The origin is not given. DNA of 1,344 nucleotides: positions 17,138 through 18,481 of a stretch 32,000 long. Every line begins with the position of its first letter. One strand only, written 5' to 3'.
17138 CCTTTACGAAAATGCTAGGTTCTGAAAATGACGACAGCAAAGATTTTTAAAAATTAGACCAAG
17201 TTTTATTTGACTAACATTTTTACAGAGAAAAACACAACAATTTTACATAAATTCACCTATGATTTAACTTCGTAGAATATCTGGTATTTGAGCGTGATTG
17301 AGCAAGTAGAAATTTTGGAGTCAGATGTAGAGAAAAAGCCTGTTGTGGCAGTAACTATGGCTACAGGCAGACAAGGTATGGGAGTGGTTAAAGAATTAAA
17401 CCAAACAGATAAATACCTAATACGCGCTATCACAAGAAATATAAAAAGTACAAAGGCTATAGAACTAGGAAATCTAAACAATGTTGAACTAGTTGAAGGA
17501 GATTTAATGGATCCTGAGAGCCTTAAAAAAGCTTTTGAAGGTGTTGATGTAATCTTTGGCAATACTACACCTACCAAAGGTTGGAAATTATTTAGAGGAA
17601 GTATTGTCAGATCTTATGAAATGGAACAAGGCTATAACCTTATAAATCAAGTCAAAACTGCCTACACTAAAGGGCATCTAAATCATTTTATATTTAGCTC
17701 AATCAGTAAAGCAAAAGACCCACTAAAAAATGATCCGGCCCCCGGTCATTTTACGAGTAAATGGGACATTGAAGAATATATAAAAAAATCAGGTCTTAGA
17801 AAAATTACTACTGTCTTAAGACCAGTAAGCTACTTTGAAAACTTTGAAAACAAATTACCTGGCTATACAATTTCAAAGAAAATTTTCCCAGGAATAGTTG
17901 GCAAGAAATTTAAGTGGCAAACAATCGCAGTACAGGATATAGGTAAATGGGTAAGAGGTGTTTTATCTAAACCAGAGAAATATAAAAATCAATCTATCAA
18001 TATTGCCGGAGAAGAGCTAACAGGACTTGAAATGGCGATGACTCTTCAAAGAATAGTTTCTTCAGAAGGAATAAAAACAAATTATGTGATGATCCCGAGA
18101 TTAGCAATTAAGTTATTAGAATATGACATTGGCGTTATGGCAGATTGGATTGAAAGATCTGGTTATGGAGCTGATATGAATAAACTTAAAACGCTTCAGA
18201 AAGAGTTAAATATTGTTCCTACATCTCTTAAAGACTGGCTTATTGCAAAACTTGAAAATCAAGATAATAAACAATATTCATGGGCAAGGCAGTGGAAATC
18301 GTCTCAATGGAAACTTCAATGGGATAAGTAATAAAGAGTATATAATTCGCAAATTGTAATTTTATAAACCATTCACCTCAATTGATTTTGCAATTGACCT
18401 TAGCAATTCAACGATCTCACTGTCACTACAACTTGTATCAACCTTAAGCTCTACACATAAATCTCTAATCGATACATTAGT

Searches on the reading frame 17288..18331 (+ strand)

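Call 93: search_protein_families(library=pfam, proteins=[window:17288-18331:+], max_evalue=0.00001)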
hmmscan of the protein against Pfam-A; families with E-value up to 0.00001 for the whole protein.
window:17288-18331:+ (347 aa): 2 families
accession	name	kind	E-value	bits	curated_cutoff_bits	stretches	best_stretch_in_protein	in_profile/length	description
PF05368.20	NmrA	-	2.4e-39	136.1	27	1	17-283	2-256/298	NmrA-like family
PF13460.12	NAD_binding_10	-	9.5e-15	55.4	27.2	1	25-226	2-181/184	NAD(P)H-binding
